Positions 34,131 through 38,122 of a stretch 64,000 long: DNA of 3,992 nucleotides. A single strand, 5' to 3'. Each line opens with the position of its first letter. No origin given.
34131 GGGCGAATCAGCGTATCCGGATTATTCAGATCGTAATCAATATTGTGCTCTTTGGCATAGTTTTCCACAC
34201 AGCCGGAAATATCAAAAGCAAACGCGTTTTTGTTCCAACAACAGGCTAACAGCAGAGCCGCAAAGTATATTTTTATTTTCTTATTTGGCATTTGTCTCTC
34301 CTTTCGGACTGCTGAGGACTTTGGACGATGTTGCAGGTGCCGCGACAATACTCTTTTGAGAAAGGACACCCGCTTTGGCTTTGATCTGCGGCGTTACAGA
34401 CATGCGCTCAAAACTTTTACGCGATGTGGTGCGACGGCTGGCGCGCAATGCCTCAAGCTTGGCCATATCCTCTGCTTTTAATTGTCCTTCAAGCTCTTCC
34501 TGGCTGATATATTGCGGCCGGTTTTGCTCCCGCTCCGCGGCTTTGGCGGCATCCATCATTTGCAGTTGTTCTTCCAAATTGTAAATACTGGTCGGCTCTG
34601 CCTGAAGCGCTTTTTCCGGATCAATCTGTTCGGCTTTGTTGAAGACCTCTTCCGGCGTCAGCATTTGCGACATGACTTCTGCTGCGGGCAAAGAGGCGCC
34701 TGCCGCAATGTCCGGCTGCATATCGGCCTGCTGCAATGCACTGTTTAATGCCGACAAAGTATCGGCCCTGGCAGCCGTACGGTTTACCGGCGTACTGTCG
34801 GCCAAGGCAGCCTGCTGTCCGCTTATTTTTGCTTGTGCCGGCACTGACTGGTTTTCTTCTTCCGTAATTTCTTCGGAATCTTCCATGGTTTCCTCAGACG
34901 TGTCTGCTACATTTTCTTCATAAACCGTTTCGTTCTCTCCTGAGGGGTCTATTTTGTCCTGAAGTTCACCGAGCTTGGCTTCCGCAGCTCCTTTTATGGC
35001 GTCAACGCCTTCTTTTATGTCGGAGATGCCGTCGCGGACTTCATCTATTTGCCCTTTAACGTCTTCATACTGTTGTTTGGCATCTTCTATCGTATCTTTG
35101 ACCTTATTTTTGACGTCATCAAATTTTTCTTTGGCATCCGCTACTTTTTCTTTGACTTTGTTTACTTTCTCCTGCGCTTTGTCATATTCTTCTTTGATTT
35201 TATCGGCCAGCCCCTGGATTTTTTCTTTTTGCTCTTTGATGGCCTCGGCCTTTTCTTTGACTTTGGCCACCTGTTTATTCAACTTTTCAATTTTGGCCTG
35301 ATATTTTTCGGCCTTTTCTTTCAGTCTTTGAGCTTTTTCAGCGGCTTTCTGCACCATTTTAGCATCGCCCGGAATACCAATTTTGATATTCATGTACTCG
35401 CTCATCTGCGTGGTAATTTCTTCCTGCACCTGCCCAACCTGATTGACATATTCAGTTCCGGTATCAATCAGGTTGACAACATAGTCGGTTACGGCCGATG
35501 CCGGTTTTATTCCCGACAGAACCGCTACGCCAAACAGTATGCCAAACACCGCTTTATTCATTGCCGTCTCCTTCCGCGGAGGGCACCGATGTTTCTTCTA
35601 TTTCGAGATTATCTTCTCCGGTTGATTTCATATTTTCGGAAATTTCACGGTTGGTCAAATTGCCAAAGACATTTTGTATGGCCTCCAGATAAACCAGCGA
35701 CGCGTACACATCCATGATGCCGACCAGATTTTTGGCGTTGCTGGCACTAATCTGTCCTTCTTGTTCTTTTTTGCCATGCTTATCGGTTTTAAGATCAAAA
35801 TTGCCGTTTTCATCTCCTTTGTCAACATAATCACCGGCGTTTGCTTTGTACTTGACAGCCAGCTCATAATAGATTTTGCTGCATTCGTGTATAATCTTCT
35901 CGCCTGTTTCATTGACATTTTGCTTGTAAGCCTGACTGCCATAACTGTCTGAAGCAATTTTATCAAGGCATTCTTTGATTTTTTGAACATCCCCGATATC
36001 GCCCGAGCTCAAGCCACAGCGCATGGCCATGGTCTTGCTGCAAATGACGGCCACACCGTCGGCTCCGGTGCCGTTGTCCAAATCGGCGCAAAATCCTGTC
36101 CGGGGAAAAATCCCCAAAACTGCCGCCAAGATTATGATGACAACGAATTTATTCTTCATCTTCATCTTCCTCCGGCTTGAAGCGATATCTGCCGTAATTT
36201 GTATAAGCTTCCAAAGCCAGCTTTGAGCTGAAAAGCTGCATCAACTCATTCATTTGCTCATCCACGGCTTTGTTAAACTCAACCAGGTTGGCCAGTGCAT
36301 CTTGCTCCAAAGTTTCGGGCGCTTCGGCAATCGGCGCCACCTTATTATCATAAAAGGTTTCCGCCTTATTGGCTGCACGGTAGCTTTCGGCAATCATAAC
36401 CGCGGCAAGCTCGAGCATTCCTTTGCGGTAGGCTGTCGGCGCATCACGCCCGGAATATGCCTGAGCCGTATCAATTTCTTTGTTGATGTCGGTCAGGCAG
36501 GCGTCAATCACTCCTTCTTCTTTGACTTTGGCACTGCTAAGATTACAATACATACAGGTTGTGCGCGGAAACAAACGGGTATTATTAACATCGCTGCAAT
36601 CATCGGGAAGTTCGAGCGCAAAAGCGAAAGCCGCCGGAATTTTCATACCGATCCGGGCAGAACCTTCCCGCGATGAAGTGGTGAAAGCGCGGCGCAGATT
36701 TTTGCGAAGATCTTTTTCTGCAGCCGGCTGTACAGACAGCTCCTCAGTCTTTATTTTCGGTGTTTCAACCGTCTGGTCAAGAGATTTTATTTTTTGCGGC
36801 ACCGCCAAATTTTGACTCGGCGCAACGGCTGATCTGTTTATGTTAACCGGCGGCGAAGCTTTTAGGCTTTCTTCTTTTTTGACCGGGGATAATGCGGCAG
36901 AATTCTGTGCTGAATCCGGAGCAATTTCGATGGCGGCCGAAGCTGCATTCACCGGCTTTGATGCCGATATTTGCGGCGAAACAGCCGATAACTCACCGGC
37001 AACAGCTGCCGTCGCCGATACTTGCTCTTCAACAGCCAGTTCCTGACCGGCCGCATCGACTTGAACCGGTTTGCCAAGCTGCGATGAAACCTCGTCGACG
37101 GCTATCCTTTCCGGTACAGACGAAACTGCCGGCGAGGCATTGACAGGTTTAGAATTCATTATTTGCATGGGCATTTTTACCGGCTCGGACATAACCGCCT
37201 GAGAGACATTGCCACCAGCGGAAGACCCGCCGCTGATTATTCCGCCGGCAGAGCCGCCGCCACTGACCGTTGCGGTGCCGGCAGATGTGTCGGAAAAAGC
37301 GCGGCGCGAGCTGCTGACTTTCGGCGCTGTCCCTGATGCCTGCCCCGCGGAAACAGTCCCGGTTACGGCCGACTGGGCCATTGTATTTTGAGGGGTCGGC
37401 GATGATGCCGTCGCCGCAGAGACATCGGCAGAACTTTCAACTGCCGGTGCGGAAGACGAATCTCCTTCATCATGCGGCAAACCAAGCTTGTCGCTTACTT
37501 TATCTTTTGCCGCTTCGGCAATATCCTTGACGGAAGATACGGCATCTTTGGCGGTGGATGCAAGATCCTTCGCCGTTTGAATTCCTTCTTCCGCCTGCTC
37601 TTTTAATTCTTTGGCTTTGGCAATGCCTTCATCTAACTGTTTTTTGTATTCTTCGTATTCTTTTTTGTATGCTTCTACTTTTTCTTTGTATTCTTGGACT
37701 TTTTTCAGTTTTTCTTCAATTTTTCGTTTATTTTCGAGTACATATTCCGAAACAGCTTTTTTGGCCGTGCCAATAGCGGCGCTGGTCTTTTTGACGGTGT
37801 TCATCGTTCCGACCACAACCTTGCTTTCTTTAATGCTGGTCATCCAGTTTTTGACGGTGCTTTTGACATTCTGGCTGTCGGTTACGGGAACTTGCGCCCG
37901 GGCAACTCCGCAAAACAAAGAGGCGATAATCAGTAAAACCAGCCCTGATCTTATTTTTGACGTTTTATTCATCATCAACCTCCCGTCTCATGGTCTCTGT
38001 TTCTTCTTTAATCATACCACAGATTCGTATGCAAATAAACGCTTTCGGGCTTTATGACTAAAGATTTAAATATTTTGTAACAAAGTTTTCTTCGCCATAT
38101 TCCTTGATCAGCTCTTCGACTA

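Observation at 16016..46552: A ~30.5-kb single-strand operon encodes a heavily expanded VirB-type T4SS, most of it non-canonical sequence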

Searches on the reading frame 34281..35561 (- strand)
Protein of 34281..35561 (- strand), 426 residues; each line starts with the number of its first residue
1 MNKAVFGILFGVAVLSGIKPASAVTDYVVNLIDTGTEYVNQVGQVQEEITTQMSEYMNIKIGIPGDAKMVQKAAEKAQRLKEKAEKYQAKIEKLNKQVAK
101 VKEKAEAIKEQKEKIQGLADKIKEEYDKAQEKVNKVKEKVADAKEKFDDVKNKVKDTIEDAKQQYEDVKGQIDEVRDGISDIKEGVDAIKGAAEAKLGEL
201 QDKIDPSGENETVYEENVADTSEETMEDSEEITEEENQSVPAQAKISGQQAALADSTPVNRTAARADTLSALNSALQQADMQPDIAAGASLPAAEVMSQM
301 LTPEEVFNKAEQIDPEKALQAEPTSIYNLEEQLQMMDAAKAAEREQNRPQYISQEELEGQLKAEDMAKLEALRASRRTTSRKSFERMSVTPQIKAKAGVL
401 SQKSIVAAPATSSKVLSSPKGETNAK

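Call 5: search_protein_families(library=pfam, max_evalue=0.01, proteins=[window:34281-35561:-])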
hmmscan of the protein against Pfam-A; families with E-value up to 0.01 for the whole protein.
window:34281-35561:- (426 aa): 7 families
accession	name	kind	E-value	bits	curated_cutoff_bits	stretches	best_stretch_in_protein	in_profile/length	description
PF06009.19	Laminin_II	-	6.5e-05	23.4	33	1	75-188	3-115/138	Laminin Domain II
PF07464.16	ApoLp-III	-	0.00035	21.2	36.3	1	28-141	23-144/146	Apolipophorin-III precursor (apoLp-III)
PF07889.17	DUF1664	-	0.00047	20.6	34.6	1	128-194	45-111/124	Protein of unknown function (DUF1664)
PF06818.20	Fez1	-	0.0015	19.5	34.4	1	41-177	18-150/199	Fez1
PF03961.19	FapA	-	0.0019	18.3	31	1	50-156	125-228/272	Flagellar Assembly Protein A beta solenoid domain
PF12732.12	YtxH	-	0.0035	18.2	37.5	0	25-57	31-67/71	YtxH-like protein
PF06419.17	COG6_N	-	0.0087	16.6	27.4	0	96-154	33-91/114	Conserved oligomeric complex COG6, N-terminal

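Call 15: search_protein_families(library=ncbifam, max_evalue=0.1, proteins=[window:34281-35561:-])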
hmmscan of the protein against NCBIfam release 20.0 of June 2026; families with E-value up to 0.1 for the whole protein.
window:34281-35561:- (426 aa): 19 families
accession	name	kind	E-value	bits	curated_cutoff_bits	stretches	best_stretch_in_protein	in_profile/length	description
NF045487.1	ASRP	equivalog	2.9e-08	32.8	300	1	66-243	119-287/593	archaea-specific SMC-related protein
TIGR02168.1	SMC_prok_B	equivalog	7.9e-08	30.5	567.35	1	40-313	274-543/1181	chromosome segregation protein SMC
NF043058.1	T4SS_LegC2C7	subfamily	1.7e-06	27.2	350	1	67-219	128-283/348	LegC2/C7 family Dot/Icm T4SS effector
TIGR04527.1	mycoplas_twoTM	subfamily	2.3e-06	27.5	125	2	86-214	44-180/248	MG_279/MG_280 family protein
TIGR02169.1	SMC_prok_A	equivalog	5.1e-06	24.5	729.4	1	41-260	289-507/1165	chromosome segregation protein SMC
TIGR04523.1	Mplasa_alph_rch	subfamily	7.7e-06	24.1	270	2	41-159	562-680/745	helix-rich protein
NF047515.1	SpiroCoCo_C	equivalog_domain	8.6e-06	25.1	125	1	47-219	114-272/313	SpiroCoCo family coiled-coil protein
NF002572.0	PRK02224.1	equivalog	3e-05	22.5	1087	1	41-375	259-583/888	DNA double-strand break repair ATPase Rad50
NF041751.2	sbcc_Staph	equivalog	3e-05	22.2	920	1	36-377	287-608/1007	exonuclease subunit SbcC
NF053563.1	Rkd4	equivalog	0.0001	20.6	860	2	39-174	278-402/747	arcadin-4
NF041034.1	Rad50_Sulf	equivalog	0.00018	19.6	1000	1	36-190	551-704/872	DNA double-strand break repair ATPase Rad50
TIGR00634.1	recN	equivalog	0.00037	19.6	407.85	1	39-143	272-379/563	DNA repair protein RecN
NF043073.1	MMSYN1_0195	equivalog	0.00042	18.6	1250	1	69-249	331-504/1021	spermidine/putrescine ABC transporter permease/substrate-binding protein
TIGR00996.1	Mtu_fam_mce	paralog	0.0023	17.2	140.5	1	78-178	160-256/291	MCE family protein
NF003034.1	PRK03918.1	equivalog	0.0023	16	700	1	33-240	210-411/878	DNA double-strand break repair ATPase Rad50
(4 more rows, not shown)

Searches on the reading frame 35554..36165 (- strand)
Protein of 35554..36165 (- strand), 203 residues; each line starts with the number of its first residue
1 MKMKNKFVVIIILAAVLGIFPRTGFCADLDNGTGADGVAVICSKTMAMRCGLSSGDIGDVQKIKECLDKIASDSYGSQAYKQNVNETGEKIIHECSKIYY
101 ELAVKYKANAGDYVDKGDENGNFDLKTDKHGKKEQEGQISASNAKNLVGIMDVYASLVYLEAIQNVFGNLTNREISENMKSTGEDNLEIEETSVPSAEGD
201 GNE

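Call 5: search_protein_families(library=pfam, max_evalue=0.01, proteins=[window:35554-36165:-])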
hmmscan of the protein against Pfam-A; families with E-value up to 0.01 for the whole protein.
window:35554-36165:- (203 aa): 0 families

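Call 15: search_protein_families(library=ncbifam, max_evalue=0.1, proteins=[window:35554-36165:-])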
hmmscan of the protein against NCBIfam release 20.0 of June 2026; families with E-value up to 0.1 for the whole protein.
window:35554-36165:- (203 aa): 0 families

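Call 47: search_solved_structures(query=A2, max_evalue=10)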
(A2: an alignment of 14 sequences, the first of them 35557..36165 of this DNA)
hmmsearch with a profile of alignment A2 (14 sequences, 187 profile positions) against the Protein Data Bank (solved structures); distinct sequences matched with E-value up to 10: 4.
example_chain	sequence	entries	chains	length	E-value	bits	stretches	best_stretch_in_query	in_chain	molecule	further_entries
5j0h_A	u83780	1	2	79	0.28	13.8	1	116-166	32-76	Design construct 2L6HC3_13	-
5jjv_A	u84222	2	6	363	0.54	12.8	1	41-80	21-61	Tyrosine recombinase XerH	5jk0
7uhb_K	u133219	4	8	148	0.68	12.5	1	99-166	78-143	Multivalent miniprotein inhibitor AHB2-2GS-SB175 | Pan-variant miniprotein TRI2-2 | TRI2-2 minibinder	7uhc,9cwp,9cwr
5cwb_A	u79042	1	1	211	0.92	12.1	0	57-96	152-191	Designed helical repeat protein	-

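Call 48: find_homologous_proteins(query=A2, max_evalue=0.001)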
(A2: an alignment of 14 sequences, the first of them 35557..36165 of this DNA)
Query A2 (14 sequences) (203 aa, profile of the alignment): 14 proteins with E <= 0.001 among 2058 candidates.
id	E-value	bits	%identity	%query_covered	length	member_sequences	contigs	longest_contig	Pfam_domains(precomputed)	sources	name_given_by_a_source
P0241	8.4e-65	236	58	99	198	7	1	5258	-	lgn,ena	-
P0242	2.7e-64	234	59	99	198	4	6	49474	-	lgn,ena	-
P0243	2.7e-62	227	63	97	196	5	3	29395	-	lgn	-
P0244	4.9e-62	227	57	99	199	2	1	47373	-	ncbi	-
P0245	2.5e-60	221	67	99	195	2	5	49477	-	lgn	-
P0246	8.8e-60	219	60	99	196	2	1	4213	-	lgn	-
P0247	1.9e-59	218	98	99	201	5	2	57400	-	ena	-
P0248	4.5e-59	217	63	99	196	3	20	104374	-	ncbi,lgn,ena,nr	ncbi:MAG: hypothetical protein IJW72_07335 [Alphaproteobacteria bacterium]|nr:hypothetical protein [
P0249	7.8e-59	216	61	99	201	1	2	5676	-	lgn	-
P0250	2.1e-54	202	31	72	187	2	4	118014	-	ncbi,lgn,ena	-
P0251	8.1e-52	193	32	76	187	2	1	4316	-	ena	-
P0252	2.6e-48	182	29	67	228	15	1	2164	-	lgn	-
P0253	6.8e-45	171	51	97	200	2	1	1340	-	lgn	-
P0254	6.5e-44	168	51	84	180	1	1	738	-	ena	-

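Call 55: predict_structure(alignment_id=A3)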
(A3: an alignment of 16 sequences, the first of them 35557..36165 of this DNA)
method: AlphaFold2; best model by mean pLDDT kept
length: 203 residues; sequences in the alignment: 16
mean_pLDDT: 48.7   pTM: 0.32
mean pLDDT of the five models: 48.7, 48.6, 47.0, 46.8, 43.6
residues with pLDDT >= 90: 0; 70-90: 0; 50-70: 106; < 50: 97
segments of 3 or more residues with pLDDT < 50: 1-35, 38-45, 113-119, 134-139, 158-160, 169-171, 173-175, 183-203
pLDDT, mean of each block of 10 residues (from residue 1): 41 39 31 48 51 57 63 54 54 55 59 49 52 49 55 49 50 48 44 33 28
secondary structure, 60 per line:
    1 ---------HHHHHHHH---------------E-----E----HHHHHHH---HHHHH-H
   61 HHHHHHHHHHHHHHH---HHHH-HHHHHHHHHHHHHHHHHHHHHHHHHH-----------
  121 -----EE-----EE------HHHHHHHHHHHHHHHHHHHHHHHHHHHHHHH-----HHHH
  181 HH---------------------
elements in order: H10-17 H44-50 H54-58 H60-75 H79-82 H84-109 H141-171 H177-182

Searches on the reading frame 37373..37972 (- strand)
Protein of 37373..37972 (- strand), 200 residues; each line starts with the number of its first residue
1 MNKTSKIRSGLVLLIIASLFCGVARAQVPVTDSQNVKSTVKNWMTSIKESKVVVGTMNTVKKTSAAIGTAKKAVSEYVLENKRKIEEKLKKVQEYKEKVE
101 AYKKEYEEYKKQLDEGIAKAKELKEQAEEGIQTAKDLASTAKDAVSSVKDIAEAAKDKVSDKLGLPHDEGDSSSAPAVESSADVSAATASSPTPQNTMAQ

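Call 91: search_protein_families(library=pfam, alignment_id=A5, max_evalue=1)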
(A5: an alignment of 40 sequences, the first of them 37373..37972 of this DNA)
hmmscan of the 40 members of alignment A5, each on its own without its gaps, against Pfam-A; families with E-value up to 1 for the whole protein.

A. member 1, window:37373-37972:- (200 aa): 41 families (the best 25 are shown)
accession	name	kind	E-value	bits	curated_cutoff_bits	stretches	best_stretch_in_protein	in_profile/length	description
PF06785.16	UPF0242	-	0.00072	20.1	33.5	1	70-159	83-173/194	Uncharacterised protein family (UPF0242) N-terminus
PF06008.19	Laminin_I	-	0.0011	19.2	34.6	1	72-155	22-105/259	Laminin Domain I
PF20492.3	ERM_helical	-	0.0021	18.5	40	1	80-159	34-113/120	Ezrin/radixin/moesin, alpha-helical domain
PF21725.3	T7SS_signal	-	0.0071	16.7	27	1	36-158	117-229/241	Putative T7SS secretion signal domain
PF06295.17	ZapG-like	-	0.0093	16.4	33.5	1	83-129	17-63/123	Z-ring associated protein G-like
PF21692.3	Talin_R4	-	0.0095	16.7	27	1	63-155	13-103/126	Talin, R4 domain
PF11896.14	GlgE_dom_N_S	-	0.0099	16.7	25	1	90-164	75-147/179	Alpha-1,4-glucan:maltose-1-phosphate maltosyltransferase, domain N/S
PF06103.16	DUF948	-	0.01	16.5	37.2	1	90-151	26-87/89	Bacterial protein of unknown function (DUF948)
PF07996.16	T4SS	-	0.011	16.5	24.7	0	84-127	9-51/197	Type IV secretion system proteins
PF03586.18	Herpes_UL36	-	0.011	15.5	23.2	1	83-160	142-215/251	Herpesvirus UL36 tegument protein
PF11727.13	ISG65-75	-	0.015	15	25.1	1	68-169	49-147/281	Invariant surface glycoprotein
PF19745.5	FUT8_N_cat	-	0.021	14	27.6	1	12-156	17-163/499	Alpha-(1,6)-fucosyltransferase N- and catalytic domains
PF05778.17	Apo-CIII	-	0.022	14.8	34.1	0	138-163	19-46/69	Apolipoprotein CIII (Apo-CIII)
PF04426.17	Bul1_C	-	0.035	14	24.2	1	78-161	70-158/272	Bul1 C terminus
PF23067.1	MG280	-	0.043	13.8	27.4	1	69-188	62-160/259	Uncharacterised protein MG280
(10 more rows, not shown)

B. families by the number of members that match (of 40 scanned): 470 families (the first 25 are shown)
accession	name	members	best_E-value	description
PF06785.16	UPF0242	25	4.3e-06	Uncharacterised protein family (UPF0242) N-terminus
PF23067.1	MG280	25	4.7e-06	Uncharacterised protein MG280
PF11727.13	ISG65-75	23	3.3e-05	Invariant surface glycoprotein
PF19745.5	FUT8_N_cat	23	0.0021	Alpha-(1,6)-fucosyltransferase N- and catalytic domains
PF06103.16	DUF948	20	0.0001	Bacterial protein of unknown function (DUF948)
PF10186.14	ATG14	18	5.6e-05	Vacuolar sorting 38 and autophagy-related subunit 14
PF11932.13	DUF3450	18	0.00015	Protein of unknown function (DUF3450)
PF06008.19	Laminin_I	16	2.9e-06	Laminin Domain I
PF07889.17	DUF1664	16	3.8e-06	Protein of unknown function (DUF1664)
PF07926.17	TPR_MLP1_2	16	1.6e-05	TPR/MLP1/MLP2-like protein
PF06810.17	Phage_scaffold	15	0.0014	Phage capsid assembly scaffolding protein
PF12732.12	YtxH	14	2.3e-08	YtxH-like protein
PF13605.11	DUF4141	14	0.0065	Domain of unknown function (DUF4141)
PF01496.24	V_ATPase_I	14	0.02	V-type ATPase 116kDa subunit family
PF09762.14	CCDC93_CC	13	1.7e-05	CCDC93 coiled-coil domain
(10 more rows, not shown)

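Call 92: search_solved_structures(query=A5, max_evalue=10)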
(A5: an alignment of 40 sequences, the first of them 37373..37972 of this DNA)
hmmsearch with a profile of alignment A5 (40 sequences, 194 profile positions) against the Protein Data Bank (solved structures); distinct sequences matched with E-value up to 10: 139 (the best 60 are shown).
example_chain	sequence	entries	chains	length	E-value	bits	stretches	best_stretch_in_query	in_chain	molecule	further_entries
4tql_A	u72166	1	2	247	3.8e-05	26.6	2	80-176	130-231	Three helix bundle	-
4zry_B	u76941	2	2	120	7e-05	25.8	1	93-174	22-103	Keratin, type II cytoskeletal 1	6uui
2x43_S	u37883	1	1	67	0.00087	22.2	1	123-182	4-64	SHERP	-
1r8i_A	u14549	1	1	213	0.0012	21.7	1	95-179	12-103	TraC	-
6jfv_B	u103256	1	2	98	0.0026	20.6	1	95-174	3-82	Keratin, type II cytoskeletal 5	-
4i0x_B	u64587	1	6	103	0.0045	19.9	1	77-145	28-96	ESAT-6-like protein MAB_3113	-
3tnu_B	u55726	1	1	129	0.0091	18.9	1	92-174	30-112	Keratin, type II cytoskeletal 5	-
8vdf_A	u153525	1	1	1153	0.024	17.5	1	90-172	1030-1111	Erythrocyte membrane protein 1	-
8vdg_A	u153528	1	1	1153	0.024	17.5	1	90-172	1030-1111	Erythrocyte membrane protein 1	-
9naq_A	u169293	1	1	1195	0.025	17.4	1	90-172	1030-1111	Erythrocyte membrane protein 1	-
6qx9_5J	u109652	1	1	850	0.035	16.9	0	114-156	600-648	Pre-mRNA-processing factor 6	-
1wp8_A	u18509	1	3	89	0.037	16.9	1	88-151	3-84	Fusion glycoprotein F0,Fusion glycoprotein F0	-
8w6e_A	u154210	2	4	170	0.038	16.8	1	82-164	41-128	HBC599 in complex with wFAP1.1 | wFAP1.1 structure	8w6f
1wp7_A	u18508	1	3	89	0.04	16.8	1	88-151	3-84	fusion protein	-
3u59_A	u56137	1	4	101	0.043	16.7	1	84-169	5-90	Tropomyosin beta chain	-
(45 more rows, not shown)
